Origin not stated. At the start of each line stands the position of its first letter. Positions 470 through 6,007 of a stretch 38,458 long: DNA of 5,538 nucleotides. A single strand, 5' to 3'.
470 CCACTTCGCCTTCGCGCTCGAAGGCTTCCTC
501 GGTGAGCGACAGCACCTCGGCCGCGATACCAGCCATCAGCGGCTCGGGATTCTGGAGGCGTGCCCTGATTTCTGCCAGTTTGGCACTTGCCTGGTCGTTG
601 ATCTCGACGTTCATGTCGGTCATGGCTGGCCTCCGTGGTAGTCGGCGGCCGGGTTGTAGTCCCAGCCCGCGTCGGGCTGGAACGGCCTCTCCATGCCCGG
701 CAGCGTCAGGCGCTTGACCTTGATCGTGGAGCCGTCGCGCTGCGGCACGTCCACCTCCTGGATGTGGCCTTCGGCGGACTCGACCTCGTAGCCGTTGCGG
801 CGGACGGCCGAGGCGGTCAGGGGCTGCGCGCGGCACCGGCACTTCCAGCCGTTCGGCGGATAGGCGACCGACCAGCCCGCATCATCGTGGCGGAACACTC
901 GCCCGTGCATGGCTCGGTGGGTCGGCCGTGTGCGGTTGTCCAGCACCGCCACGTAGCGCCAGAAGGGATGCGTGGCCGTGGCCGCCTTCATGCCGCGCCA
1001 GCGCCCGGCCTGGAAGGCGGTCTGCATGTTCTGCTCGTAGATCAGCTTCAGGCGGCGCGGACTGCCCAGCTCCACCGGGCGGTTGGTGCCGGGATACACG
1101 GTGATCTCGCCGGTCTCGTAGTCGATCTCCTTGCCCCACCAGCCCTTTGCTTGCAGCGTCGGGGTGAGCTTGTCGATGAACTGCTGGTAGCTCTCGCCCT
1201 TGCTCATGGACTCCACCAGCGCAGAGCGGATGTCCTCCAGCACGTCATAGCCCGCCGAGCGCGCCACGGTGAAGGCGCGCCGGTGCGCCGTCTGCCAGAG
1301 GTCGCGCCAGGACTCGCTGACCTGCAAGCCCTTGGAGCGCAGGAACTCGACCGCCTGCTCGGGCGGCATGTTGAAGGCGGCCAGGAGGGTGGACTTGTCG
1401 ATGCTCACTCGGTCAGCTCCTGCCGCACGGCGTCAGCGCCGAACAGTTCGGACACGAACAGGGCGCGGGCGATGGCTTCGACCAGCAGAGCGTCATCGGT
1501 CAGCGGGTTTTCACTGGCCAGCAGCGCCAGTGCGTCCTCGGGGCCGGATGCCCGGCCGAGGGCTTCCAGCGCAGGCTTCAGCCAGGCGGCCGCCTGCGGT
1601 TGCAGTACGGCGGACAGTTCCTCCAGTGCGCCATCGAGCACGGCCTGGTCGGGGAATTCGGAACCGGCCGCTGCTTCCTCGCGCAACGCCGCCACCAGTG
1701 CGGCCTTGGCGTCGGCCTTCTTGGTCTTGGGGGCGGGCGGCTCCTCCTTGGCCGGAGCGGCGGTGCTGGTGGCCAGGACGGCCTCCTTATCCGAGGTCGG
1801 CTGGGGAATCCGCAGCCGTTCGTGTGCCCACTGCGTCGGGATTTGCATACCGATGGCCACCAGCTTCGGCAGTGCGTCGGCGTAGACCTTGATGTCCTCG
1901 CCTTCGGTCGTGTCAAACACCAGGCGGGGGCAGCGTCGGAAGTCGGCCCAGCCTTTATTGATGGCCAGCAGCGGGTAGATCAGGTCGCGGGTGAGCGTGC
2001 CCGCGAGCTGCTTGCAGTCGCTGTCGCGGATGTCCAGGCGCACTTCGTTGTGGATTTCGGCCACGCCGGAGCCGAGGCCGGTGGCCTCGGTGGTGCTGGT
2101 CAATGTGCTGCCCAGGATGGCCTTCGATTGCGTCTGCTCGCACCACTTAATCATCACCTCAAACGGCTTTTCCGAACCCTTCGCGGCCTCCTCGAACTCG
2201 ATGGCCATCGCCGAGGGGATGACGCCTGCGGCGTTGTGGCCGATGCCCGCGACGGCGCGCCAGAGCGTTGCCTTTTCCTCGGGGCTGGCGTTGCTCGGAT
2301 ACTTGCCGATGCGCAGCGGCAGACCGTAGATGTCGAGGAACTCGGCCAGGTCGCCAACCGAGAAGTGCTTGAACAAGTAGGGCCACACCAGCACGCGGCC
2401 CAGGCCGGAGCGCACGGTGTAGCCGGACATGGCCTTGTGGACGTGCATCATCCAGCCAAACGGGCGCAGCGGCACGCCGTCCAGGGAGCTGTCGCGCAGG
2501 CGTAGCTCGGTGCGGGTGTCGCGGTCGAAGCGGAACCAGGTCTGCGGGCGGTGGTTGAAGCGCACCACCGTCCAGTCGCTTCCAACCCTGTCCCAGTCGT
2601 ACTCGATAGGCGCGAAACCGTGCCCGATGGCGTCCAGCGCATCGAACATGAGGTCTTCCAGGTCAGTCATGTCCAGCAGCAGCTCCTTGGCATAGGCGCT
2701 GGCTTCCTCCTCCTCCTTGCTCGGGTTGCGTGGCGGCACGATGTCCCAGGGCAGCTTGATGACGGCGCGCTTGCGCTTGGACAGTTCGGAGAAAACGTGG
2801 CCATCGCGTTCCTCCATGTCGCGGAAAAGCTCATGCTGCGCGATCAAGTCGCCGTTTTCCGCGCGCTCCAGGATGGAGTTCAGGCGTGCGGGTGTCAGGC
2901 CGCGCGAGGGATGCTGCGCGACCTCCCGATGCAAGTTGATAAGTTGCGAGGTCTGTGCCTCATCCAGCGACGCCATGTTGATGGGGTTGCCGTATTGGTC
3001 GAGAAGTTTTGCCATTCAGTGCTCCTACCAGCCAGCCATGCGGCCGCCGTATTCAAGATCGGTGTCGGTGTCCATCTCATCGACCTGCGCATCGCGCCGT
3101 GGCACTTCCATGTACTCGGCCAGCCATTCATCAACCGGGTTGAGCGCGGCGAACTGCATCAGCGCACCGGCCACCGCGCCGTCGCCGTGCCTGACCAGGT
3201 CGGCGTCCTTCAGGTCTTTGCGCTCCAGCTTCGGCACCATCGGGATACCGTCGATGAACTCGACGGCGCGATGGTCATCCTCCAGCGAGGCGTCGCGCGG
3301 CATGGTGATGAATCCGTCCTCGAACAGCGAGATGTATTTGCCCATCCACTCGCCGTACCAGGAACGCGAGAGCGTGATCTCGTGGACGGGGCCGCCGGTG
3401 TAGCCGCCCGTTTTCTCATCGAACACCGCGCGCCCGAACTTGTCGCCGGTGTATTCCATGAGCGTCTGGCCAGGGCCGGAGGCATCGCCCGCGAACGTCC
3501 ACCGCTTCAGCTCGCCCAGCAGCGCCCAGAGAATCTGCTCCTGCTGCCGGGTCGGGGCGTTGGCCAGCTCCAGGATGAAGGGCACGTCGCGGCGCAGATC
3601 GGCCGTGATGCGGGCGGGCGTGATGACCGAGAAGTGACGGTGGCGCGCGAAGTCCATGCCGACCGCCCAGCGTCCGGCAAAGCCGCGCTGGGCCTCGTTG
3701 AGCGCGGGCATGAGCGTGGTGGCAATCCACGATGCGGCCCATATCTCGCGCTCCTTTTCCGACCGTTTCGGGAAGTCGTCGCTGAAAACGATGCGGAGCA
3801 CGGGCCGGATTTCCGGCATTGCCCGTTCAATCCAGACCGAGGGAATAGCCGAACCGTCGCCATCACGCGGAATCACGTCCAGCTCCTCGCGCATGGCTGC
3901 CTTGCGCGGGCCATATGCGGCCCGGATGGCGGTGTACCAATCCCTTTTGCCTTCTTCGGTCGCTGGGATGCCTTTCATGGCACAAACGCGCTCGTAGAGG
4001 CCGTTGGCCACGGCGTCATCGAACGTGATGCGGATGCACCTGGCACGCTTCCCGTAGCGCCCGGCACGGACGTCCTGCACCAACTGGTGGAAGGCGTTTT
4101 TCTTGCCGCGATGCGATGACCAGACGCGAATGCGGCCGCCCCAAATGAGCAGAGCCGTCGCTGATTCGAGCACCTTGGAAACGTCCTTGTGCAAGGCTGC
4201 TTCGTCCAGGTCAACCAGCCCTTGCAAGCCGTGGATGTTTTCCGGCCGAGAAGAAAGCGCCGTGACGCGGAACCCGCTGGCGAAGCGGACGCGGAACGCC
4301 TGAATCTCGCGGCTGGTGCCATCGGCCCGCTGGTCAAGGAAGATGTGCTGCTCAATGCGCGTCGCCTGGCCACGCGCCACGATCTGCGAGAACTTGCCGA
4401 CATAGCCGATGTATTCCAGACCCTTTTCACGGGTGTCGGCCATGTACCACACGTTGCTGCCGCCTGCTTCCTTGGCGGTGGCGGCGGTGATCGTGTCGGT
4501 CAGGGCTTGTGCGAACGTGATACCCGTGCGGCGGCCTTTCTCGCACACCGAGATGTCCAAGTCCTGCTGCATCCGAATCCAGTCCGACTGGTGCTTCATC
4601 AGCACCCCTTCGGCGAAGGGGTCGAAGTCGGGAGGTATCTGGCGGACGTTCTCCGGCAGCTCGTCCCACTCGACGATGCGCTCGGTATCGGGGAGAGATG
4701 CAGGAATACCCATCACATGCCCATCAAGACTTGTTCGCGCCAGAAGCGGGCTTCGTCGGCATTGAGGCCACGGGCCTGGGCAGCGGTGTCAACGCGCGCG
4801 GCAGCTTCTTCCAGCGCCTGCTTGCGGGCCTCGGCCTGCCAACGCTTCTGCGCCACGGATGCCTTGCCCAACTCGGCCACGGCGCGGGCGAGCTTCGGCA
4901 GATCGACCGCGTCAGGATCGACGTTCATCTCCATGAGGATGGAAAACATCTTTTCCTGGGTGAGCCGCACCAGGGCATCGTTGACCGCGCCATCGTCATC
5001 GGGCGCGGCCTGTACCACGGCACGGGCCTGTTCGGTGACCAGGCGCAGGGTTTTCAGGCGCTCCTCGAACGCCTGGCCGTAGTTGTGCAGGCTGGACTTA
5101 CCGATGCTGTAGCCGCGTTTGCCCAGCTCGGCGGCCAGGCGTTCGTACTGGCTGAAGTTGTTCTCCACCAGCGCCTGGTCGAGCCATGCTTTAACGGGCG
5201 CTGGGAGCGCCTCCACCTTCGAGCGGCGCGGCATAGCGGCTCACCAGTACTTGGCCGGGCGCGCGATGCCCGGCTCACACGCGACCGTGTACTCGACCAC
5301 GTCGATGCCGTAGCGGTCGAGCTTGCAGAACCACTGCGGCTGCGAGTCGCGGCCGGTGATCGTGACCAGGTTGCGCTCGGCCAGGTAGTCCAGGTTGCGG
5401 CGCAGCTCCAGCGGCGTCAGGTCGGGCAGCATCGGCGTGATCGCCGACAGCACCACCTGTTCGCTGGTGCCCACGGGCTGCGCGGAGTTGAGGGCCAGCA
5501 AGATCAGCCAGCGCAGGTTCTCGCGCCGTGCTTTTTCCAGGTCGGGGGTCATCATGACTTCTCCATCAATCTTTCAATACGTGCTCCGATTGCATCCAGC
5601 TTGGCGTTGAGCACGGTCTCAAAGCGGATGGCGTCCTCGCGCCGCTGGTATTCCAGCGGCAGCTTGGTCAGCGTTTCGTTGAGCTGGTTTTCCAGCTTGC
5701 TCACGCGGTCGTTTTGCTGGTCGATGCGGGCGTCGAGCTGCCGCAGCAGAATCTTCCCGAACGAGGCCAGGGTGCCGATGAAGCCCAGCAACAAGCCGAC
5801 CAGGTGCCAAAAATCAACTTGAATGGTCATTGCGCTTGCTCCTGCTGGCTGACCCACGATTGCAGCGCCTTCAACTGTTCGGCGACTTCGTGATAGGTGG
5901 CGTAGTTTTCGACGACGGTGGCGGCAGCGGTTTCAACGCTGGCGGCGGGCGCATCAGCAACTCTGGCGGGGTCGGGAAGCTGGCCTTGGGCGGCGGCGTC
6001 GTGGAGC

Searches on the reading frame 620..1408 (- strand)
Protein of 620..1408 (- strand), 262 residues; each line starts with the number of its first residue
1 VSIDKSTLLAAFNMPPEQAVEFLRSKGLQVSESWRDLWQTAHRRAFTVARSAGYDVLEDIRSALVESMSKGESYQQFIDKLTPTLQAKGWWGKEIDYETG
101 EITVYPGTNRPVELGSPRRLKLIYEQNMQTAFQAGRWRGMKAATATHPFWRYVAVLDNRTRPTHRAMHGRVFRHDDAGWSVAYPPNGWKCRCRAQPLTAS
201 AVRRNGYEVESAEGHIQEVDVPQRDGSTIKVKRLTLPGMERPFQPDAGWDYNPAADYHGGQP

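Call 28: search_protein_families(library=pfam, proteins=[window:620-1408:-], max_evalue=0.001)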
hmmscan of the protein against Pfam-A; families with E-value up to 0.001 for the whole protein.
window:620-1408:- (262 aa): 1 family
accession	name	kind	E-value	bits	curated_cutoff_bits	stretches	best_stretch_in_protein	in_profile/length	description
PF04233.19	Phage_Mu_F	-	3.6e-25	89.3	29.6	1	59-194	2-111/112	Phage Mu protein F like protein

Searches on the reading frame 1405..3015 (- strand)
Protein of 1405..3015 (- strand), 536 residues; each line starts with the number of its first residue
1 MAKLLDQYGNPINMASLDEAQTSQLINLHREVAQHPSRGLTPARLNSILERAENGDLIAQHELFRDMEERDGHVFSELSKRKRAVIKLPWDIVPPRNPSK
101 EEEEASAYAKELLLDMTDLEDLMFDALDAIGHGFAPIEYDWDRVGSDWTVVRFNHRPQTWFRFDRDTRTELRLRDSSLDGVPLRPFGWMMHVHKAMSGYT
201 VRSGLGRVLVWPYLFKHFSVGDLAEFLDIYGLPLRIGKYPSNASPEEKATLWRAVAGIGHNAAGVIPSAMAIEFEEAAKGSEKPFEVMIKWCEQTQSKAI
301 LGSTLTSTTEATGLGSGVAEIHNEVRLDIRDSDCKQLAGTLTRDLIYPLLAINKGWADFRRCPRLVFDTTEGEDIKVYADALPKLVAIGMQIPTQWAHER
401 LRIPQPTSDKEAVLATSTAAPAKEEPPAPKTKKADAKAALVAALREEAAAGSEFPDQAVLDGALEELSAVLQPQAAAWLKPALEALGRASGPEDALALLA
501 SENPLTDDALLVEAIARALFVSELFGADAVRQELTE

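Call 28: search_protein_families(library=pfam, proteins=[window:1405-3015:-], max_evalue=0.001)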
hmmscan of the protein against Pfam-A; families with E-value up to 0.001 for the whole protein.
window:1405-3015:- (536 aa): 1 family
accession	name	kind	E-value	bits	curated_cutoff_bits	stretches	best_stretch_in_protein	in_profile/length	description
PF06074.18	Portal_Mu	-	3.6e-104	349.2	23.9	1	62-403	2-336/336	Portal protein of Mu bacteriophage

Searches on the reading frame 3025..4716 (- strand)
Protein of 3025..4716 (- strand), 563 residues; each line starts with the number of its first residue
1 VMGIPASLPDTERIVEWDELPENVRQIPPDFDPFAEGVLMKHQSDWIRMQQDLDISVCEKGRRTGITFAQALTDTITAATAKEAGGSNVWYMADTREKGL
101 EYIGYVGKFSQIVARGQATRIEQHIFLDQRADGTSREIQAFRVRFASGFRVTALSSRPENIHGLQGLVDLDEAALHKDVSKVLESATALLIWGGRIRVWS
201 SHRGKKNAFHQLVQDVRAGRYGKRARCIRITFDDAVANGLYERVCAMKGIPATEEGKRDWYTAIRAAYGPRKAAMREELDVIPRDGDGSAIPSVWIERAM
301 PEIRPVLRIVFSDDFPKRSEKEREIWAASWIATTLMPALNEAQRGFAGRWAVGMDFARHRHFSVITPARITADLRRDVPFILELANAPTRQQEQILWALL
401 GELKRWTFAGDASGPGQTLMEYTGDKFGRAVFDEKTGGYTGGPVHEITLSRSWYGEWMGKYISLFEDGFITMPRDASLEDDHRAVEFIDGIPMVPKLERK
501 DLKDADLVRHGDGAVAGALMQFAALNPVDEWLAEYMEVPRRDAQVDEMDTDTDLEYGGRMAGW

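Call 28: search_protein_families(library=pfam, proteins=[window:3025-4716:-], max_evalue=0.001)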
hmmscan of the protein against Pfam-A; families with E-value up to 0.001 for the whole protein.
window:3025-4716:- (563 aa): 0 families

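Call 86: search_protein_families(library=phrogs, proteins=[window:3025-4716:-], max_evalue=0.001)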
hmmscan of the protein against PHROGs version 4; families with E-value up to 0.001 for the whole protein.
window:3025-4716:- (563 aa): 2 families
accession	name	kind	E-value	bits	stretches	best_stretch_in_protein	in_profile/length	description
phrog_11208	-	unknown function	1.6e-22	80.4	1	444-551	2-104/115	-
phrog_2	-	head and packaging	1.1e-19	71.8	1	37-520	264-590/807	terminase large subunit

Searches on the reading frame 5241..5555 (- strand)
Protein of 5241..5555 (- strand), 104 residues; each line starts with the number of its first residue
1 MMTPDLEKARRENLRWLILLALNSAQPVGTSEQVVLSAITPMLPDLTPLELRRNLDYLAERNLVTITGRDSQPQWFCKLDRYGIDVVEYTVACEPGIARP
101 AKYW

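Call 86: search_protein_families(library=phrogs, proteins=[window:5241-5555:-], max_evalue=0.001)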
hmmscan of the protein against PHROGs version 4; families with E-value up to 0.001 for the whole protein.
window:5241-5555:- (104 aa): 1 family
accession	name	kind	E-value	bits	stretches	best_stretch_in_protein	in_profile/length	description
phrog_436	-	unknown function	3.8e-31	108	1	2-104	7-107/125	-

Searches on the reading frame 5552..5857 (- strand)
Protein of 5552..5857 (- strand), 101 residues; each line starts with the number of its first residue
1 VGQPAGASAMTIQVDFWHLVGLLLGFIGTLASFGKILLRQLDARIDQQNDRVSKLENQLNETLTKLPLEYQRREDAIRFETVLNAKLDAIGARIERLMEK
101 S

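Call 86: search_protein_families(library=phrogs, proteins=[window:5552-5857:-], max_evalue=0.001)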
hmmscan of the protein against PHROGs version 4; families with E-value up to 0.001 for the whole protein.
window:5552-5857:- (101 aa): 1 family
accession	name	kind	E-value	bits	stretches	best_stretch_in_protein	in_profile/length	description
phrog_462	-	other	1.8e-24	86.8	1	9-100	4-96/101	lipoprotein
